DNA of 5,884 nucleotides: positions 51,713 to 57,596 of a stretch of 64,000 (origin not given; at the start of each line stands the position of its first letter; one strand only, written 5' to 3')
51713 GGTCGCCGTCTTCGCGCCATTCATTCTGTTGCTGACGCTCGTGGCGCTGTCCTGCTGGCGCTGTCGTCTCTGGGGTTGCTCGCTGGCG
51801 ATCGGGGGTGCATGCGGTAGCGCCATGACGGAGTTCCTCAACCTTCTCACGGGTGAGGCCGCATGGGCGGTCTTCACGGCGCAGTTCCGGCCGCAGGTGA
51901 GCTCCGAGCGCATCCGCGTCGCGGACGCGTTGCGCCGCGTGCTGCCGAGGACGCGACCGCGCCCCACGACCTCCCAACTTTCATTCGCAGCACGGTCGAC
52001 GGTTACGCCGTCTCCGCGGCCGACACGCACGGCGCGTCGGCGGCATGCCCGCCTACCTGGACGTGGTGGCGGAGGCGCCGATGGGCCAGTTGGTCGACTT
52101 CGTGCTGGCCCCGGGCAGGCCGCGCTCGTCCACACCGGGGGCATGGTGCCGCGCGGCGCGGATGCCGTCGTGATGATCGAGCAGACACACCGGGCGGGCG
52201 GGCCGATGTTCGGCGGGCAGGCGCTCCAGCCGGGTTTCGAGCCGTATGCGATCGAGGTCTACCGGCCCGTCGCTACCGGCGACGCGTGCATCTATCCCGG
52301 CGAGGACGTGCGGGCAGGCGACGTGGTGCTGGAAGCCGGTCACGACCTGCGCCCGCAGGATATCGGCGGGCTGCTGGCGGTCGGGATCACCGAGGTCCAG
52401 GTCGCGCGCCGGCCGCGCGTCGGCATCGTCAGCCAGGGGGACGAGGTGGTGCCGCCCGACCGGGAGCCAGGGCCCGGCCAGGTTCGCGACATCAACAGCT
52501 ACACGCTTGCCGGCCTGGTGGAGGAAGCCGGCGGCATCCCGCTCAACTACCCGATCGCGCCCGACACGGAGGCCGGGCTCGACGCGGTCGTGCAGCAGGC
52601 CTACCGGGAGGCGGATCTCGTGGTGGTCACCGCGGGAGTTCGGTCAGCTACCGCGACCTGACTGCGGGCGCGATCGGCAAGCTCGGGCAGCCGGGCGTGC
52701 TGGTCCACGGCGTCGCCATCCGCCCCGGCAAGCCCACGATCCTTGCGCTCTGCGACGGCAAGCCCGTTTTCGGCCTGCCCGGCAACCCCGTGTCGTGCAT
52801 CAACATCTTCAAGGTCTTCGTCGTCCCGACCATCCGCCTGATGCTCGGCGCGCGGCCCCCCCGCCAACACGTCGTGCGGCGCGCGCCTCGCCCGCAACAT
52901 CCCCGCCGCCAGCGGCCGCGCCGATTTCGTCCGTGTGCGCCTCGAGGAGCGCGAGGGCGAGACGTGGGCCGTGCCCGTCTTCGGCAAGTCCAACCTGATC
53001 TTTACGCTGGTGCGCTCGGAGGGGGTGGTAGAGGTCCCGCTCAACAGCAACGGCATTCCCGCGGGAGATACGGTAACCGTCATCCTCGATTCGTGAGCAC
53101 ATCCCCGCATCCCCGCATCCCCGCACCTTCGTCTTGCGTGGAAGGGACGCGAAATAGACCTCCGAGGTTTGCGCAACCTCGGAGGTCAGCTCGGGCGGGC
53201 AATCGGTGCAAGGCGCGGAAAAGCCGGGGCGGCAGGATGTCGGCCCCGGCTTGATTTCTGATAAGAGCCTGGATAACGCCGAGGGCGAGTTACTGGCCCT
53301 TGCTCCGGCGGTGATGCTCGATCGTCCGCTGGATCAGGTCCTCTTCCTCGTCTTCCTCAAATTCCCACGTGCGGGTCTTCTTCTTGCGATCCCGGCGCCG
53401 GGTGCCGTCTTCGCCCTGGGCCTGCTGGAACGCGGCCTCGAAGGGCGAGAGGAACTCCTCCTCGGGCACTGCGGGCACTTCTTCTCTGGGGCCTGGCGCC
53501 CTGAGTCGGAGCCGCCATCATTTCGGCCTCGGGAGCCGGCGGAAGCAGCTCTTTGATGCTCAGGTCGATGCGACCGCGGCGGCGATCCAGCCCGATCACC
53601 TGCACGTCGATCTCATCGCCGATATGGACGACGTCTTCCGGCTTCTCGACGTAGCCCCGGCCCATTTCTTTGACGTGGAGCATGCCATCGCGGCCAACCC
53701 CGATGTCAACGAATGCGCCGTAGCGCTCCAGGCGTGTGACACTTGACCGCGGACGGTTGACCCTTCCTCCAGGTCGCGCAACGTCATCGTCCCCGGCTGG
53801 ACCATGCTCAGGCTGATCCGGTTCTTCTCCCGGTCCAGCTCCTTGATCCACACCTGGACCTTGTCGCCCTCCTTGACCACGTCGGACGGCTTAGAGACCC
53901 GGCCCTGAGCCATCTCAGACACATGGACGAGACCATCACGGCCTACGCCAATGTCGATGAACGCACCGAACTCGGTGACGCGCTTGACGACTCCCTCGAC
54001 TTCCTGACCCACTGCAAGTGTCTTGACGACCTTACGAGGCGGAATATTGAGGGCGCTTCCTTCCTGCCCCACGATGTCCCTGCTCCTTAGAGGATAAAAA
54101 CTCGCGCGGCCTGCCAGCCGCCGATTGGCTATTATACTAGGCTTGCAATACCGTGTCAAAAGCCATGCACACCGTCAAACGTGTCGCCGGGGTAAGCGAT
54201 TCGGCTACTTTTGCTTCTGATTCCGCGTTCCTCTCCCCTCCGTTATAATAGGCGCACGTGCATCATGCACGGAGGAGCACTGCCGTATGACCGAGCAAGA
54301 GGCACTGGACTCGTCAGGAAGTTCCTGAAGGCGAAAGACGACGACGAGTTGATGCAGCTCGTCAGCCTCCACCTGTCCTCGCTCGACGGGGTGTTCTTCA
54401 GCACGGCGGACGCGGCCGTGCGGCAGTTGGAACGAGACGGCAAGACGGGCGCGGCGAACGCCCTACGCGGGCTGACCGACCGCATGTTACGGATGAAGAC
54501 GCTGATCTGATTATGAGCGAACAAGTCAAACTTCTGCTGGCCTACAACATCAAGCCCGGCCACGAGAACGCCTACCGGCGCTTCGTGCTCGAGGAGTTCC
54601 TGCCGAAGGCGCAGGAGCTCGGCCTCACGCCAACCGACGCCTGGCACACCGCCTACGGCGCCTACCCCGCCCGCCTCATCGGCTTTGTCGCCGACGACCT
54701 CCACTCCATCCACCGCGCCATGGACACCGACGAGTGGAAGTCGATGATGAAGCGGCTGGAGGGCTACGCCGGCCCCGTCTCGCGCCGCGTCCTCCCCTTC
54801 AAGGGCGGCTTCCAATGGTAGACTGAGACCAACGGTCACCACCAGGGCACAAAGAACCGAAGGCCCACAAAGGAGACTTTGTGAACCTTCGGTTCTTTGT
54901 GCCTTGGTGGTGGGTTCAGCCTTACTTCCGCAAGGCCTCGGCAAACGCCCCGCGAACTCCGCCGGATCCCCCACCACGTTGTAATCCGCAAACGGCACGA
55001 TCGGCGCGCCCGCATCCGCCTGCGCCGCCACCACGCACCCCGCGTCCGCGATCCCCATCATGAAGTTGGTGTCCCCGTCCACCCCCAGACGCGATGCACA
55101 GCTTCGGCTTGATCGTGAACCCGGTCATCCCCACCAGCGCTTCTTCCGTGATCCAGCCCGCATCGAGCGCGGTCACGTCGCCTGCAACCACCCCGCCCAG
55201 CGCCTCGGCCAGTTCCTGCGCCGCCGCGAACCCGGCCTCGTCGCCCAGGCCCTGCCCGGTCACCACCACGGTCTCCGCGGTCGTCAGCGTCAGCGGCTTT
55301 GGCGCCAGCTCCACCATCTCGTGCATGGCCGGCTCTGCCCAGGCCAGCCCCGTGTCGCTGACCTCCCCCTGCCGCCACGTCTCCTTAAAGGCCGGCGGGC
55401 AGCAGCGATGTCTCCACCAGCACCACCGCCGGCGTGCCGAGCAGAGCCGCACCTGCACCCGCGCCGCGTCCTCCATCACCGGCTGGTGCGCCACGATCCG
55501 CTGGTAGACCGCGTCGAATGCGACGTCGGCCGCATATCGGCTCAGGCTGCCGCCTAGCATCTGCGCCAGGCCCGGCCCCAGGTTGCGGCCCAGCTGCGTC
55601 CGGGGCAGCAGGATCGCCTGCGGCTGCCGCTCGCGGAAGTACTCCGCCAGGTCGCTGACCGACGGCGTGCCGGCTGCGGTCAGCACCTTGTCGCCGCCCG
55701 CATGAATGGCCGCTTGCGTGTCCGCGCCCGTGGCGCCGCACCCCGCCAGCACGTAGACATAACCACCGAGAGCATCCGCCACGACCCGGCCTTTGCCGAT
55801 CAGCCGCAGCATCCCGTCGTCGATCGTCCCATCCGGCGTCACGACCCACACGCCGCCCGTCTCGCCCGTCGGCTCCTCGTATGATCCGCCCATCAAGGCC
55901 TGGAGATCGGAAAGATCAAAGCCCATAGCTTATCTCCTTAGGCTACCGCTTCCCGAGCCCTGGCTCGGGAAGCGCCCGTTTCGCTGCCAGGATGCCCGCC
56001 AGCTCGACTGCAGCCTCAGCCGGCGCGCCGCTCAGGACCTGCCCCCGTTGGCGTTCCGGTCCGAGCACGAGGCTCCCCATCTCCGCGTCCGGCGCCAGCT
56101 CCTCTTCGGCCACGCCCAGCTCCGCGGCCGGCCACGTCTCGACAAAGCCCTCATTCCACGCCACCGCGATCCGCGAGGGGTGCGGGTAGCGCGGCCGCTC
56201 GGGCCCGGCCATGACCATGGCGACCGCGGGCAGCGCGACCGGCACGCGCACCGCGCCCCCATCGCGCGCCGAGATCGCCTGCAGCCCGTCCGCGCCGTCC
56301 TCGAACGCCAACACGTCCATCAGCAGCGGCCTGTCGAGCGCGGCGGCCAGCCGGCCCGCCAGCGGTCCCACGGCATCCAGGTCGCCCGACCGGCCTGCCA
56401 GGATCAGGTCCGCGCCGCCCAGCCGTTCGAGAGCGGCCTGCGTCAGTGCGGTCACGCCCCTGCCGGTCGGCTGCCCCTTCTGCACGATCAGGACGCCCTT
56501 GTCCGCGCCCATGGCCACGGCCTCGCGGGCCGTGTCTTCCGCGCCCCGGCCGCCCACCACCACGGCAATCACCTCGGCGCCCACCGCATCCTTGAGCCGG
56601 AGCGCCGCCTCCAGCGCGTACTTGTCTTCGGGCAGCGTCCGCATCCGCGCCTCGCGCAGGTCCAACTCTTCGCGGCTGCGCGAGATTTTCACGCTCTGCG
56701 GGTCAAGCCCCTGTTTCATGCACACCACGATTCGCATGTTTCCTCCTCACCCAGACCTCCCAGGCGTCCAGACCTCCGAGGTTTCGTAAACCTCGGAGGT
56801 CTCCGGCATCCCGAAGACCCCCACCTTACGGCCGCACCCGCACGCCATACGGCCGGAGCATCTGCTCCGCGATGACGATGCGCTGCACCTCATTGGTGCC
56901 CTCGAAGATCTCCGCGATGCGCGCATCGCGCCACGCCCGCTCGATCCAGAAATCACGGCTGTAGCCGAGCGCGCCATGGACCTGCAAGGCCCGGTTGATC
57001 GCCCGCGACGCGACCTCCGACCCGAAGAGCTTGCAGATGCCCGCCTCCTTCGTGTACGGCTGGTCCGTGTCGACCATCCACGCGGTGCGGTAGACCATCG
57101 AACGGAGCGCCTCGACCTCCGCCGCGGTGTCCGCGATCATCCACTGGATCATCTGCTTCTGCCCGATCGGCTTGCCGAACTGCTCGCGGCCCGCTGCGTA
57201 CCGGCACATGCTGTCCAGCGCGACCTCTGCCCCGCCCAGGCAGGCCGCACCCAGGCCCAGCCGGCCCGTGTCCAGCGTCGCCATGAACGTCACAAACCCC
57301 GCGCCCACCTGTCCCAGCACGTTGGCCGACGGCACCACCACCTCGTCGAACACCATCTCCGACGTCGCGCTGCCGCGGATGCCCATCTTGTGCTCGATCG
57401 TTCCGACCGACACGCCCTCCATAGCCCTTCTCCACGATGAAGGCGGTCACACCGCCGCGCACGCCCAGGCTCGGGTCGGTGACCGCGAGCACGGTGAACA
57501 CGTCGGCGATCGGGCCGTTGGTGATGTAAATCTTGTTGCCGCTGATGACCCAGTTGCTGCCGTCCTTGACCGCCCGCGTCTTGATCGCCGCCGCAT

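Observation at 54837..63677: Nearly every intergenic junction of a 9-kb beta-oxidation operon is occupied by a hairpin repeat element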

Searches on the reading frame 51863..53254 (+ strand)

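Call 67: search_protein_families(library=pfam, proteins=[window:51863-53254:+], max_evalue=0.001)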
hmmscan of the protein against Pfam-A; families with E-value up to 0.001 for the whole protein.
window:51863-53254:+ (463 aa): 2 families
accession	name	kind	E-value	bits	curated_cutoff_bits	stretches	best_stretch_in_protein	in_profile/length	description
PF00994.29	MoCF_biosynth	-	3.2e-11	43.6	26.6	1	258-325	65-143/144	Probable molybdopterin binding domain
PF03453.22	MoeA_N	-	6.3e-09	36.1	30.8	1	27-62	34-69/160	MoeA N-terminal region (domain I and II)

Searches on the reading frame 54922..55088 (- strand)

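Call 77: search_protein_families(library=pfam, proteins=[window:54922-55088:-], max_evalue=0.01)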
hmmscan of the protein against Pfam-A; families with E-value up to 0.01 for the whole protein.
window:54922-55088:- (55 aa): 0 families

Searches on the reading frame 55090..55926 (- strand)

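Call 77: search_protein_families(library=pfam, proteins=[window:55090-55926:-], max_evalue=0.01)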
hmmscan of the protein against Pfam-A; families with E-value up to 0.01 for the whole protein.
window:55090-55926:- (279 aa): 2 families
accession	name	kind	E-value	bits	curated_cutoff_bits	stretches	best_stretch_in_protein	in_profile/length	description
PF00766.25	ETF_alpha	-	1.9e-16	60.2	27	1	214-279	2-67/81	Electron transfer flavoprotein FAD-binding domain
PF01012.27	ETF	-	7e-10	39.4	26.7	1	32-160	10-145/181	Electron transfer flavoprotein domain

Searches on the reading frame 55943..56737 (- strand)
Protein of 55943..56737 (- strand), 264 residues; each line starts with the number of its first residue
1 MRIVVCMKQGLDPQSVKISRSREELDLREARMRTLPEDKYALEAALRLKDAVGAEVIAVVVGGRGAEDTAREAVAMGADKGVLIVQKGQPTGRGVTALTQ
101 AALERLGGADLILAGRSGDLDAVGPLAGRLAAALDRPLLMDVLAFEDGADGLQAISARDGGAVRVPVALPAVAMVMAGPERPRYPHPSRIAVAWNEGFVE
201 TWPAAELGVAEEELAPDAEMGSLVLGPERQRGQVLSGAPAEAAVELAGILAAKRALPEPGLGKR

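Call 10: search_protein_families(library=pfam, proteins=[window:55943-56737:-])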
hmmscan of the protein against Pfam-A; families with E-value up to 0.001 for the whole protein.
window:55943-56737:- (264 aa): 1 family
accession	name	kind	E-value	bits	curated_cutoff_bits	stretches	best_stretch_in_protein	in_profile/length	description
PF01012.27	ETF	-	3.9e-23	82.6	26.7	1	36-182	15-162/181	Electron transfer flavoprotein domain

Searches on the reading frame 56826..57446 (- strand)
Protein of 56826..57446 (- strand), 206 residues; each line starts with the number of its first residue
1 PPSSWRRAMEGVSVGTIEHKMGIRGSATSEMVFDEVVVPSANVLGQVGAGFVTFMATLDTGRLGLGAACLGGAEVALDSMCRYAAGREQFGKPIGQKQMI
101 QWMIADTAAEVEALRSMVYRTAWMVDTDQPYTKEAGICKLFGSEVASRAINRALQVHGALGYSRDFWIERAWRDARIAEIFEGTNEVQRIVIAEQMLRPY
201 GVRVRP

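Call 10: search_protein_families(library=pfam, proteins=[window:56826-57446:-])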
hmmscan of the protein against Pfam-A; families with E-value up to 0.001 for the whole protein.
window:56826-57446:- (206 aa): 2 families
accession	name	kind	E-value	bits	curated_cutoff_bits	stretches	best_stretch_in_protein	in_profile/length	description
PF00441.29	Acyl-CoA_dh_1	-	2.9e-50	170.8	22.4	1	48-197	1-150/150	Acyl-CoA dehydrogenase, C-terminal domain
PF08028.16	Acyl-CoA_dh_2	-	1.3e-20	74.5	22.7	1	63-185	1-133/134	Acyl-CoA dehydrogenase, C-terminal domain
